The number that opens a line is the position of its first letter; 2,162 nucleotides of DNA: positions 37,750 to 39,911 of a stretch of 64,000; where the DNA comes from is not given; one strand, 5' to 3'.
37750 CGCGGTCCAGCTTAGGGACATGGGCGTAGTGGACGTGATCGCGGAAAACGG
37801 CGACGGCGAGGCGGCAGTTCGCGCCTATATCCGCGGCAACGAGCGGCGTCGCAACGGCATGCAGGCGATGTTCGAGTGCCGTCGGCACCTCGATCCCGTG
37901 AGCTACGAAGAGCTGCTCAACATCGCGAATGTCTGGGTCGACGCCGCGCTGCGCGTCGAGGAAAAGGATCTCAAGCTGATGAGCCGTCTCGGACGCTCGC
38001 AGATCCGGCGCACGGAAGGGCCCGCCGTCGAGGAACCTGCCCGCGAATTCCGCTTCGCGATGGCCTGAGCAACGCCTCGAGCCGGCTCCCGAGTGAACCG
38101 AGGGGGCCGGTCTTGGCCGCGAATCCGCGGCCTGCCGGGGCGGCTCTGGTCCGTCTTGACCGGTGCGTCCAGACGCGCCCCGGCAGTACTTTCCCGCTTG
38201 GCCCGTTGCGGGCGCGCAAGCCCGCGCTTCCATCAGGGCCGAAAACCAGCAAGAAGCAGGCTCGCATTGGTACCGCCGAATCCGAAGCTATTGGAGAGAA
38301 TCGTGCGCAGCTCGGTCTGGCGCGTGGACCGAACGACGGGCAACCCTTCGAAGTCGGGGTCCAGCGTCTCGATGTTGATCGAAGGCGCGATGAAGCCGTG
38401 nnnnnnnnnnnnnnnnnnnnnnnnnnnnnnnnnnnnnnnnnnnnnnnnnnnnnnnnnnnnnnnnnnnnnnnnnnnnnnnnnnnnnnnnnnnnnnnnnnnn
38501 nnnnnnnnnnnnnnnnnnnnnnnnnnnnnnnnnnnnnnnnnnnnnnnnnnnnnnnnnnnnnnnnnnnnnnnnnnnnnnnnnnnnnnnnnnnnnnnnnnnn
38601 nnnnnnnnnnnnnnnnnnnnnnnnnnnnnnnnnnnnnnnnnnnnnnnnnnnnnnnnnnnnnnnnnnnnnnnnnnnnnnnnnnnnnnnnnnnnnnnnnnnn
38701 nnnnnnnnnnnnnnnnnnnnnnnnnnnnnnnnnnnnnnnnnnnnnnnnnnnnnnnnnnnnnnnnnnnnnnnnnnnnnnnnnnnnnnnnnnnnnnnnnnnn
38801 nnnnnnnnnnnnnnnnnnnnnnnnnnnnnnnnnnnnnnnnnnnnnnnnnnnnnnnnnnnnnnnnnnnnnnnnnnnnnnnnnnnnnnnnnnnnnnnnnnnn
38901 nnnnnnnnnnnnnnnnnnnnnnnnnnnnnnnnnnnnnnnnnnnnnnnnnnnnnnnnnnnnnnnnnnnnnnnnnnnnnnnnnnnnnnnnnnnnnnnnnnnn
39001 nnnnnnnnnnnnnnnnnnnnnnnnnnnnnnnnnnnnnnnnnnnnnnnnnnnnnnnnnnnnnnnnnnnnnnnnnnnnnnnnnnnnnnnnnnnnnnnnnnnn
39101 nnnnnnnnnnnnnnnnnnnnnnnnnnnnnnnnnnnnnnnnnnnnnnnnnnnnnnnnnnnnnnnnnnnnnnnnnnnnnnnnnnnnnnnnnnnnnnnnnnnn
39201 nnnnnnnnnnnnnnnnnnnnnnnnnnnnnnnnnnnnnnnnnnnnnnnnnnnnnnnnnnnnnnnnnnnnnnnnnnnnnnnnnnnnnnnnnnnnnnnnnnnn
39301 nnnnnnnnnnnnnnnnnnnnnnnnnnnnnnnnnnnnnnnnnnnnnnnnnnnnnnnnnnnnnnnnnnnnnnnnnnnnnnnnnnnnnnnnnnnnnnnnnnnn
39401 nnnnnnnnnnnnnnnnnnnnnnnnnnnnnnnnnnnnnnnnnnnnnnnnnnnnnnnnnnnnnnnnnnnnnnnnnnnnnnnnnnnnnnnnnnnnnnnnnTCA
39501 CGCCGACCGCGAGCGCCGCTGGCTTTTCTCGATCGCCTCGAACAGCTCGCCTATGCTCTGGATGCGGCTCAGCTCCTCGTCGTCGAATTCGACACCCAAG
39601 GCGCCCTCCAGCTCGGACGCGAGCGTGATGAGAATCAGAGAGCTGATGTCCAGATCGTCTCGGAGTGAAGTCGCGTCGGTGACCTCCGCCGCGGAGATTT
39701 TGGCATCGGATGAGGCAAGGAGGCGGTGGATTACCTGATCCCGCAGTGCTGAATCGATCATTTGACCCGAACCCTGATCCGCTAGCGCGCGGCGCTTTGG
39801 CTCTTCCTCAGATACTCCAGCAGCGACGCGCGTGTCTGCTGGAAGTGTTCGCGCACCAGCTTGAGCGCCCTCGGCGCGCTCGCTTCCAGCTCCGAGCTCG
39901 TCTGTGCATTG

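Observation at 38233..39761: Private acyl carrier protein plus Cys-His-His ketoacyl-ACP synthase embedded in the rpfG-rpfC operon of a DSF-type locus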

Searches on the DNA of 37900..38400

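Call 70: search_rna_families(source=window, start=37900, end=38400, threshold=evalue, max_evalue=10)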
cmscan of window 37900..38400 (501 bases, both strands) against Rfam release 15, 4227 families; matches with E-value up to 10: 1.
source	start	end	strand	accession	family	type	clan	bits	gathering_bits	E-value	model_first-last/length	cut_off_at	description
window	38162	38229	-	RF04084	mir-595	Gene; miRNA;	-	14.8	70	3.1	1-86/86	no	mir-595 microRNA precursor family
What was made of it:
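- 38131..38186 (.): Conserved 56-nt GC-rich hairpin-like element in the convergent intergenic region. It marks one edge of the ACP-KAS presence/absence polymorphism. There is no Rfam match (call 70).
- Tried and rejected: Only a chance-level miRNA hit (call 70).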

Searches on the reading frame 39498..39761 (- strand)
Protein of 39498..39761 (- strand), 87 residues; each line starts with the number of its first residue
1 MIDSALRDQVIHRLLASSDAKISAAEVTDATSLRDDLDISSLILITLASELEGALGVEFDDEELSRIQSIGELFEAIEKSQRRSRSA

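Call 3: search_protein_families(library=pfam, proteins=[window:39498-39761:-])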
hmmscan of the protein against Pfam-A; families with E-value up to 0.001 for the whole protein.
window:39498-39761:- (87 aa): 1 family
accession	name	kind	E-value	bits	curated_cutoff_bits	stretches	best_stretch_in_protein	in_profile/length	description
PF00550.31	PP-binding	-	2.2e-08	34.7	20.8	1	16-76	7-66/67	Phosphopantetheine attachment site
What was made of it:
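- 39498..39761 (-): Private acyl carrier protein, 87 aa, predicted phosphopantetheine site Ser41 in DLDISSL. PF00550 (call 3).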

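Call 4: search_protein_families(library=ncbifam, proteins=[window:39498-39761:-])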
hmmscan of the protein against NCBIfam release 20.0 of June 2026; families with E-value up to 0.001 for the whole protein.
window:39498-39761:- (87 aa): 11 families
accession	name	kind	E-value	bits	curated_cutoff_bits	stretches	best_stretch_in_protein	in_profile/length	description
NF002148.0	PRK00982.1-2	subfamily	3.2e-09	36.5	71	1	21-81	18-78/79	acyl carrier protein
NF040636.1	AcpM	exception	6.7e-09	35.6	146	1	21-81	19-79/93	meromycolate extension acyl carrier protein AcpM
NF002147.0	PRK00982.1-1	equivalog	1e-08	34.9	84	1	20-81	20-81/83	acyl carrier protein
NF002150.0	PRK00982.1-4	subfamily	6.5e-08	32.7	66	1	21-81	19-79/80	acyl carrier protein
NF009104.0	PRK12449.1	equivalog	1.4e-07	31.4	70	1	10-79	6-77/80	acyl carrier protein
NF002151.0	PRK00982.1-5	equivalog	4.8e-06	26.6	92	1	21-81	17-77/78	acyl carrier protein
TIGR00517.1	acyl_carrier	equivalog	1.9e-05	24.5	70.45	1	19-80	15-76/77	acyl carrier protein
NF002149.0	PRK00982.1-3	equivalog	0.00016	21.5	106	1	20-79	16-75/78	acyl carrier protein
NF058660.1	cispen_ACP_AmcB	equivalog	0.00022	21.3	80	1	21-81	17-79/80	cispentacin biosynthesis acyl carrier protein AmcB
NF004533.0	PRK05883.1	equivalog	0.00027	20.7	72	1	17-81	33-97/100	acyl carrier protein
NF003757.0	PRK05350.1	equivalog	0.00073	19.6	65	1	18-80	17-79/83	acyl carrier protein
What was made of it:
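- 39498..39761 (-): It falls below every AcpP-type NCBIfam cut-off (call 4).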
